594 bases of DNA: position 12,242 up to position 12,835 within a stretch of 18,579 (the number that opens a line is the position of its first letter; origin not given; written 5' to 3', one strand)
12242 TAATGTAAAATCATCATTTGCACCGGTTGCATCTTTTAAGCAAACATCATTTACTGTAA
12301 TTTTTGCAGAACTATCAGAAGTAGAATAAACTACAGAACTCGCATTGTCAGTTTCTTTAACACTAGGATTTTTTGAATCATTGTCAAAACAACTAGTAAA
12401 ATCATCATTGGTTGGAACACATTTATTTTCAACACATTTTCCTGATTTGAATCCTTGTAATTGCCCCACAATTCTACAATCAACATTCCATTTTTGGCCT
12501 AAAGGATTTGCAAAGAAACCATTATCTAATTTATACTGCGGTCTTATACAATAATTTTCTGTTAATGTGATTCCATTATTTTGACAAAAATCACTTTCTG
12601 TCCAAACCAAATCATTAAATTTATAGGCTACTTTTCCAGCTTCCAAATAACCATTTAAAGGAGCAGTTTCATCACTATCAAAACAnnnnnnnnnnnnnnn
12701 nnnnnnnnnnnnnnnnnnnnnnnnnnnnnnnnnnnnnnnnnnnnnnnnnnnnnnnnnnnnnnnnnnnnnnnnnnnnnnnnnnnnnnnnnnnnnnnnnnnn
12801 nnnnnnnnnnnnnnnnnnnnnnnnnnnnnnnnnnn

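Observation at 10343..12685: Nine copies of an unassigned six-cysteine module with a D-x-D-x-G start motif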

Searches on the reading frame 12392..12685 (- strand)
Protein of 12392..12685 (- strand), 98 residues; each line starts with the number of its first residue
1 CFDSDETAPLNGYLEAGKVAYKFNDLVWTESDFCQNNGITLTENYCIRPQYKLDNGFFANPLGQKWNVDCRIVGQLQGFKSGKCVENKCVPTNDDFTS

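Call 9: search_protein_families(library=pfam, alignment_id=A1, max_evalue=10)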
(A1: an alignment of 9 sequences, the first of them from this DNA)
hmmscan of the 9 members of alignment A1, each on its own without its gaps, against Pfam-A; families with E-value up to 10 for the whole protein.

A. member 1, seq(98 aa): 0 families

B. families by the number of members that match (of 9 scanned): 5 families
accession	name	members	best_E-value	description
PF06001.18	RING_CBP-p300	1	0.0082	CREB-binding protein/p300, atypical RING domain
PF14725.11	DUF4466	1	0.031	Domain of unknown function (DUF4466)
PF04706.18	Dickkopf_N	1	0.13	Dickkopf N-terminal cysteine-rich region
PF23416.1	DUF7107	1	0.14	Domain of unknown function (DUF7107)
PF25699.1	AcrF8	1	0.15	Anti-CRISPR protein AcrF8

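Call 10: search_solved_structures(query=A1, max_evalue=10, show_alignments=2)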
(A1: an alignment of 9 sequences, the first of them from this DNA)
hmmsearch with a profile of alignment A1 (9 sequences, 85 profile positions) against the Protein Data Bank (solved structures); distinct sequences matched with E-value up to 10: 1.
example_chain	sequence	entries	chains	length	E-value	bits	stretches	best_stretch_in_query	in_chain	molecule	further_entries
5f1c_A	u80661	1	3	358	0.12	16.2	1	22-80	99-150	Putative uncharacterized protein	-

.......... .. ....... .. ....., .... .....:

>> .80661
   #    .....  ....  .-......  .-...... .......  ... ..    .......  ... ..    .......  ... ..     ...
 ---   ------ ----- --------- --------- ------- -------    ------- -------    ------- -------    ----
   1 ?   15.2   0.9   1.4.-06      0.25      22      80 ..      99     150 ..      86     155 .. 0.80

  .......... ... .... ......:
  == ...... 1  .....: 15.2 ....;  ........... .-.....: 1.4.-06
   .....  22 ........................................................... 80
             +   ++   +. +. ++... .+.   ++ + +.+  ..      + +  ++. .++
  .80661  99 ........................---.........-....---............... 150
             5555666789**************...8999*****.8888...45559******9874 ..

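Call 17: predict_structure(alignment_id=A1)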
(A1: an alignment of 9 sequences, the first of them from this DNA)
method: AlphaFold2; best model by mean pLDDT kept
length: 98 residues; sequences in the alignment: 9
mean_pLDDT: 74.8   pTM: 0.65
mean pLDDT of the five models: 74.8, 73.1, 71.2, 69.9, 68.9
residues with pLDDT >= 90: 5; 70-90: 60; 50-70: 23; < 50: 10
segments of 3 or more residues with pLDDT < 50: 50-52, 89-92, 96-98
pLDDT, mean of each block of 10 residues (from residue 1): 73 85 84 87 77 57 81 79 72 48
secondary structure, 60 per line:
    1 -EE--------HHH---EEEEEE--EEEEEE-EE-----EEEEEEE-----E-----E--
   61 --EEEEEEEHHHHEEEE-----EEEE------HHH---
elements in order: E18-23 E26-31 E40-46 E63-69 H70-73 E74-77 E83-86

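Call 21: fold_search(model_id=the predicted structure, library=pdb)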
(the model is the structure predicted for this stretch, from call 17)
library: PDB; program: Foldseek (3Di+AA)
matches with E <= 10: 8; with E <= 0.001: 0
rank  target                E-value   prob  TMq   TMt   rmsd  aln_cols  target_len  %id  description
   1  9i05_Al               4.0e+00  0.05  0.22  0.07  10.6        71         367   10  Cryo-EM structure of the large subunit of the mitochondrial ribosome from Toxoplasma gondii (released 2025-06-11)
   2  4ce4_T                5.1e+00  0.04  0.21  0.18   9.8        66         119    9  39S large subunit of the porcine mitochondrial ribosome (released 2013-12-18)
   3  5c79_A                6.0e+00  0.03  0.21  0.21   8.4        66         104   15  PH domain of ASAP1 in complex with diC4-PtdIns(4,5)P2 (released 2015-10-07)
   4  7b28_F                6.0e+00  0.01  0.17  0.11  17.6       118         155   13  Complement inhibitor CirpA3 from Rhipicephalus pulchellus (released 2021-12-08)
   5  9f00_A                7.2e+00  0.02  0.15  0.15   5.0        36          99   14  Complex between D-SH2 domain of ABL with monobody DAM27 (released 2024-12-25)
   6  4ylc_D                8.6e+00  0.02  0.19  0.16  14.7        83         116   11  Crystal Structure of Del-C4 mutant of hsp14.1 from Sulfolobus solfatataricus P2 (released 2015-11-04)
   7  4v8a_AT               9.1e+00  0.02  0.25  0.20  10.9        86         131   12  The structure of thermorubin in complex with the 70S ribosome from Thermus thermophilus. (released 2014-07-09)
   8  3cp7_A                9.6e+00  0.04  0.17  0.09   5.5        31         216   22  Crystal structure of a thermostable serine protease AL20 from extremophilic microoganism (released 2009-02-10)

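Call 26: search_protein_representatives(alignment_id=A1)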
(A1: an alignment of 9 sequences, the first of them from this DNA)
Query: 9 sequences, 85 profile positions. Proteins with E-value up to 0.001 (for the whole library): 1587; up to 1e-10: 448; up to 1e-30: 48. The best 150 are listed.
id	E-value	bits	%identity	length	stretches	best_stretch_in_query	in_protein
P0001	3.3e-168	562.9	-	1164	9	1-82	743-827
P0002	1.2e-61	221.3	-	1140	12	1-81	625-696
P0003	2.3e-47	175.6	-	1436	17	1-64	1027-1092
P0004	4.9e-47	174.5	-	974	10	1-78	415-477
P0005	2.7e-46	172.1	-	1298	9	3-81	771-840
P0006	4.9e-46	171.3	-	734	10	1-76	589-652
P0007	1.0e-44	167.1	-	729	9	1-79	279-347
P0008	1.3e-43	163.5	-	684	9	1-76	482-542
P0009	1.8e-42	159.9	-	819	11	9-79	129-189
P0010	2.0e-42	159.8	-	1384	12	5-82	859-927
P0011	3.5e-42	159.0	-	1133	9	1-79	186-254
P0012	4.3e-41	155.5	-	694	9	1-79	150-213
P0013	8.4e-41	154.5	-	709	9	1-77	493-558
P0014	1.4e-40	153.9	-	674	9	1-60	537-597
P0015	5.8e-39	148.7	-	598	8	1-79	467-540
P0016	6.5e-39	148.5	-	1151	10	1-62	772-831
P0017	6.9e-39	148.4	-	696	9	1-82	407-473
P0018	1.0e-38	147.9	-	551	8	1-76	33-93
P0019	4.1e-37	142.7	-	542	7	1-83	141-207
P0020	7.7e-37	141.9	-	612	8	1-62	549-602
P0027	1.4e-34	134.6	-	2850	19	1-67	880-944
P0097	1.5e-23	99.3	-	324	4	1-63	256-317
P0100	1.8e-23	99.0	-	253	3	1-84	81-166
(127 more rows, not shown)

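Call 29: search_protein_families(library=pfam, proteins=[P0002, P0003, P0004, P0006, P0018, P0100, P0097, P0005, P0010], max_evalue=1)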
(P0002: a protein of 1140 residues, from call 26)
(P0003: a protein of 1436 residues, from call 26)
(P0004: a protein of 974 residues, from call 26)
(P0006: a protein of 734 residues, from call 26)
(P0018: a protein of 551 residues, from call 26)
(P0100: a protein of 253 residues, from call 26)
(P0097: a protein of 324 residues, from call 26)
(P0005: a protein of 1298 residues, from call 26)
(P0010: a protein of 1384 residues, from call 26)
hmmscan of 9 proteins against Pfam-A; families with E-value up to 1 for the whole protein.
P0002 (1140 aa): 3 families
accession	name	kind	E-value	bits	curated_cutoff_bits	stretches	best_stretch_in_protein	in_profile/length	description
PF13041.12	PPR_2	-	0.025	15.1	30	0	935-948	7-20/50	PPR repeat family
PF17293.8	Arm-DNA-bind_5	-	0.03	15.3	22.6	1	346-368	14-36/87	Arm DNA-binding domain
PF01119.25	DNA_mis_repair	-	0.19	11.8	26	1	439-497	46-104/119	DNA mismatch repair protein, C-terminal domain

P0003 (1436 aa): 0 families

P0004 (974 aa): 0 families

P0006 (734 aa): 1 family
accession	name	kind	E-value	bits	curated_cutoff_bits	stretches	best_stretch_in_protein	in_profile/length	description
PF03700.18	Sorting_nexin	-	0.44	11.5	28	0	117-167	18-68/76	Sorting nexin, N-terminal domain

P0018 (551 aa): 2 families
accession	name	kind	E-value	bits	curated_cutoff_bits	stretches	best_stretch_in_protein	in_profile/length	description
PF08140.16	Cuticle_1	-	0.026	15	27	0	141-155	21-35/40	Crustacean cuticle protein repeat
PF09533.15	DUF2380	-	0.32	10.9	26.3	0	150-171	18-39/187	Predicted lipoprotein of unknown function (DUF2380)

P0100 (253 aa): 1 family
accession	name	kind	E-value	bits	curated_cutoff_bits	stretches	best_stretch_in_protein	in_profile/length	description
PF14625.12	Lustrin_cystein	-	0.0016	19.2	27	0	223-230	26-33/46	Lustrin, cysteine-rich repeated domain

P0097 (324 aa): 1 family
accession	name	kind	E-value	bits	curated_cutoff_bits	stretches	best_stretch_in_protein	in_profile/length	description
PF00642.30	zf-CCCH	-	0.6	10.5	20.5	1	302-317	7-22/27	Zinc finger C-x8-C-x5-C-x3-H type (and similar)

P0005 (1298 aa): 1 family
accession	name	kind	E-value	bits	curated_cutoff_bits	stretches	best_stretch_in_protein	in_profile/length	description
PF07705.17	CARDB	-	3e-07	31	22.7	1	348-456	2-100/101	CARDB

P0010 (1384 aa): 2 families
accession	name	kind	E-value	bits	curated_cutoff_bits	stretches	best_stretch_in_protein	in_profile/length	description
PF07705.17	CARDB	-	4.4e-08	33.7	22.7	1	338-447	2-101/101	CARDB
PF05720.17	Dicty_CAD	-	0.05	14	23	0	893-919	31-57/82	Cell-cell adhesion domain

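Call 30: search_protein_families(library=ncbifam, proteins=[P0002, P0003, P0004, P0006, P0018, P0100, P0097, P0005, P0010], max_evalue=1)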
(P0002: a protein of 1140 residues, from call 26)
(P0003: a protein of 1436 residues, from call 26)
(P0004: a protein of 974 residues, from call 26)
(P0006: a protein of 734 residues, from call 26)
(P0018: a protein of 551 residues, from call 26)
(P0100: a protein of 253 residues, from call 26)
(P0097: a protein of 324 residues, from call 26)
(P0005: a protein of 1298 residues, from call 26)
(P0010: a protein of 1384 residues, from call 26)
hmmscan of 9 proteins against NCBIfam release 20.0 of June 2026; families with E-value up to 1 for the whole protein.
P0002 (1140 aa): 0 families

P0003 (1436 aa): 0 families

P0004 (974 aa): 1 family
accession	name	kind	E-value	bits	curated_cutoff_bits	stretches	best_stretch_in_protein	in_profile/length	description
NF033851.1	trim_DfrA35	exception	0.013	15.2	360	1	875-913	26-64/170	trimethoprim-resistant dihydrofolate reductase DfrA35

P0006 (734 aa): 0 families

P0018 (551 aa): 0 families

P0100 (253 aa): 1 family
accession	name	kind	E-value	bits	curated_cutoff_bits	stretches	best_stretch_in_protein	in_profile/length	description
NF002910.0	PRK03522.2-3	equivalog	0.1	11.6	558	1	115-150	335-370/383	23S rRNA (uracil(747)-C(5))-methyltransferase RlmC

P0097 (324 aa): 0 families

P0005 (1298 aa): 0 families

P0010 (1384 aa): 1 family
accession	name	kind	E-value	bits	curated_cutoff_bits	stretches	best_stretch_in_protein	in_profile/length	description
NF041412.1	XopC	subfamily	0.16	10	1000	1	317-373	618-678/828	XopC/Rsp1239 family type III secretion system effector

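Call 37: list_cluster_members(proteins=[P0002, P0003, P0004, P0005, P0006, P0007, P0008, P0010, P0018, P0027])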
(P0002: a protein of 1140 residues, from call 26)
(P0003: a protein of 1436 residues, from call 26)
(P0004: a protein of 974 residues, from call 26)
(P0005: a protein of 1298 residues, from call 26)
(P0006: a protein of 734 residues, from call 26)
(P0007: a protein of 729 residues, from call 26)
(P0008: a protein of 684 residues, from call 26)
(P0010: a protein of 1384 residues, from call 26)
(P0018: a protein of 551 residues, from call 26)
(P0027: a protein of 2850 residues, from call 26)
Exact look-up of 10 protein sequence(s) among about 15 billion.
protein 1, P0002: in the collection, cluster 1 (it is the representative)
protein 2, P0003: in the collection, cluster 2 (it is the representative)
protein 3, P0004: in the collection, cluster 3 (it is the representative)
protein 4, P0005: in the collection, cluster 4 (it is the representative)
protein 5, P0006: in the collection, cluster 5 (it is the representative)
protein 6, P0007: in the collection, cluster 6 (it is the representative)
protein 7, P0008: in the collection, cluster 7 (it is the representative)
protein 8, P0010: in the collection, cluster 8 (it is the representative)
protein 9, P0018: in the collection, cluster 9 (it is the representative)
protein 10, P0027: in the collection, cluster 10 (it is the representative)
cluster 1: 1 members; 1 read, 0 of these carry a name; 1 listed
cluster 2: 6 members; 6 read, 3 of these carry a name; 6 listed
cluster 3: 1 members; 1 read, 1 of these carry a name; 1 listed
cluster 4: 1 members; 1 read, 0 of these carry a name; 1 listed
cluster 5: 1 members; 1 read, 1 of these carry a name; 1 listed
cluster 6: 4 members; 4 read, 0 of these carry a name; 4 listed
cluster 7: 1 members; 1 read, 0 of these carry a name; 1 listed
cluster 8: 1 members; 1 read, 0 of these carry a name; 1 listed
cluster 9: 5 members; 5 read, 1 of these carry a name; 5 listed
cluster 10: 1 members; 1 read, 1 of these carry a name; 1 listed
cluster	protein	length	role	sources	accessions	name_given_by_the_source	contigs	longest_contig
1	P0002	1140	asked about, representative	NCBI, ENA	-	-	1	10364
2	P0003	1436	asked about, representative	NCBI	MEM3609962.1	MAG: hypothetical protein QW076_03610, partial [Candidatus Anstonellales archaeon]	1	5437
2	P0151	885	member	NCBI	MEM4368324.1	MAG: hypothetical protein QXO21_04890, partial [Candidatus Anstonellales archaeon]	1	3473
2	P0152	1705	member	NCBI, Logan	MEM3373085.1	MAG: hypothetical protein QXF76_02625 [Candidatus Anstonellales archaeon]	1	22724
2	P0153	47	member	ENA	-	-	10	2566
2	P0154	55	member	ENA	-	-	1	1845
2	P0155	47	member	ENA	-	-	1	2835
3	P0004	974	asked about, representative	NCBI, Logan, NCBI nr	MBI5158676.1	hypothetical protein HY992_01005 [Candidatus Micrarchaeota archaeon] | hypothetical protein [Candidatus Micrarchaeota archaeon]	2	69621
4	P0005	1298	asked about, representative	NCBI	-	-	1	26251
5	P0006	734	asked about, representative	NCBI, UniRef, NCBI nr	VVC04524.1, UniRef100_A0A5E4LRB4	Uncharacterised protein [Candidatus Bilamarchaeum dharawalense] | Uncharacterized protein n=1 Tax=Candidatus Bilamarchaeum dharawalense TaxID=2885759 ...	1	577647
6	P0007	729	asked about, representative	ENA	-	-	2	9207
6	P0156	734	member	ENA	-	-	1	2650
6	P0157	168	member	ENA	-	-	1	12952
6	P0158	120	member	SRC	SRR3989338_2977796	-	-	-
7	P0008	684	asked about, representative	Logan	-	-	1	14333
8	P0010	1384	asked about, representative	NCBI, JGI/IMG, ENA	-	-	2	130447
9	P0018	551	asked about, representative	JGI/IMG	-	-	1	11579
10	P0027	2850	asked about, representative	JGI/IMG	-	hypothetical protein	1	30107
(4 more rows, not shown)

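Call 42: find_encoding_contigs(protein=P0010, flank=8000, max_places=2)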
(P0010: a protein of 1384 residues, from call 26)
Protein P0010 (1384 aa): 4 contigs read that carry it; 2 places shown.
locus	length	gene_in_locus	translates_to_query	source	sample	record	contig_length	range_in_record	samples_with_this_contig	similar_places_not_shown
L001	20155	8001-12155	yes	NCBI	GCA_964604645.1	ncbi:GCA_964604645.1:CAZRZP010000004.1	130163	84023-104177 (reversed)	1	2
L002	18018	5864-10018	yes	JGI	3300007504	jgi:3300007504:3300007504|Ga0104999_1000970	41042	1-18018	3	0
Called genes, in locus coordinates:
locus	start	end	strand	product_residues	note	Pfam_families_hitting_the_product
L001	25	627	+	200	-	PF00406:ADK, PF13207:AAA_17, PF13238:AAA_18, PF13671:AAA_33 (weak)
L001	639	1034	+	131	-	PF07884:VKOR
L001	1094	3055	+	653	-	PF00270:DEAD, PF01637:ATPase_2 (faint), PF04851:ResIII, PF22527:DEXQc_Suv3 (weak), PF00271:Helicase_C, PF08148:DSHCT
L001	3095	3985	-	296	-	-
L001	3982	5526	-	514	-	-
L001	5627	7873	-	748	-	PF08915:tRNA-Thr_ED, PF00587:tRNA-synt_2b, PF03129:HGTP_anticodon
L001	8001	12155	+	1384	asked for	PF07705:CARDB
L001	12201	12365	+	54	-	-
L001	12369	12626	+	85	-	PF05016:ParE_toxin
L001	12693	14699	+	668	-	PF03030:H_PPase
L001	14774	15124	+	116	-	-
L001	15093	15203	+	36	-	-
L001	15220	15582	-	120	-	-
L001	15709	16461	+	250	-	-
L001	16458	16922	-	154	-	-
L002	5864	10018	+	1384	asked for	PF07705:CARDB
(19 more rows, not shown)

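Call 62: list_cluster_members(proteins=[P0009, P0011, P0012, P0013, P0014, P0015, P0016, P0017, P0019, P0020])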
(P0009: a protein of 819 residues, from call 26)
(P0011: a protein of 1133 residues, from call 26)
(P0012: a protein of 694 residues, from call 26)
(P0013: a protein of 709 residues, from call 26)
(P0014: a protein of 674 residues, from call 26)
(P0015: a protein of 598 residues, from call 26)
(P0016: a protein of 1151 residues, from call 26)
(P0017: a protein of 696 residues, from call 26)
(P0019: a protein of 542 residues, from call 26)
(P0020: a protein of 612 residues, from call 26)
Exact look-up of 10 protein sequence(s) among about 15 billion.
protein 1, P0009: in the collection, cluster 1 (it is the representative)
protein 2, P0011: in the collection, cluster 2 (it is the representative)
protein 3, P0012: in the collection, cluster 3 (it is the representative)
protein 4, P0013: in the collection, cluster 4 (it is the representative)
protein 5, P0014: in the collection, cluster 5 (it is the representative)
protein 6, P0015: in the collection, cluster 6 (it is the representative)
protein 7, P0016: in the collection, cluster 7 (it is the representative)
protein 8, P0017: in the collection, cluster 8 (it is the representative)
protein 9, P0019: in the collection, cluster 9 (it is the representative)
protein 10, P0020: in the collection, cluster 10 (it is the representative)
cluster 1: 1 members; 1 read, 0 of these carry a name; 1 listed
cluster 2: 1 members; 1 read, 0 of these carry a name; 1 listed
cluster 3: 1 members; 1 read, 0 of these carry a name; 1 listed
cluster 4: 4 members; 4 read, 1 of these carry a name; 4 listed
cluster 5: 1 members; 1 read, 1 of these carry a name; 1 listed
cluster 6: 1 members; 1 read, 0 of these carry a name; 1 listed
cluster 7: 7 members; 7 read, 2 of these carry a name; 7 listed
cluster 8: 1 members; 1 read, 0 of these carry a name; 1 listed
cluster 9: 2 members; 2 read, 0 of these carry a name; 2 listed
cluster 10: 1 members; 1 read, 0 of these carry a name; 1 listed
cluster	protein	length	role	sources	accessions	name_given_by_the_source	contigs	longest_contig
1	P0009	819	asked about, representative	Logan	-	-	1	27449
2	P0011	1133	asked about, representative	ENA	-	-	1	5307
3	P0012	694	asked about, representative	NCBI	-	-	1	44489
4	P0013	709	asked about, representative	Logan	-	-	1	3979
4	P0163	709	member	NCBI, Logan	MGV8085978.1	MAG: Kazal-type serine protease inhibitor family protein [Candidatus Bilamarchaeum sp.]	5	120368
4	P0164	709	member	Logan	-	-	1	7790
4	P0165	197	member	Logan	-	-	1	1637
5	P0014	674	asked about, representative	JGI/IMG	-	hypothetical protein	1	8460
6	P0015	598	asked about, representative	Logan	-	-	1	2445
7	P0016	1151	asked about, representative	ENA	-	-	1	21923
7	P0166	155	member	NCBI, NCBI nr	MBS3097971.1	hypothetical protein J4209_04215 [Candidatus Woesearchaeota archaeon] | hypothetical protein [Candidatus Woesearchaeota archaeon]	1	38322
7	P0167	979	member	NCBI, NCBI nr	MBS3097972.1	hypothetical protein J4209_04220 [Candidatus Woesearchaeota archaeon] | hypothetical protein [Candidatus Woesearchaeota archaeon]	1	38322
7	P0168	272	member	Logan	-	-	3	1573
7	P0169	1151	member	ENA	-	-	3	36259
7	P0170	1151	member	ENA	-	-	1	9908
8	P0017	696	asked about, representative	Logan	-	-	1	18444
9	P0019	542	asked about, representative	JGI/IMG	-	-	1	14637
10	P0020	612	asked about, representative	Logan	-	-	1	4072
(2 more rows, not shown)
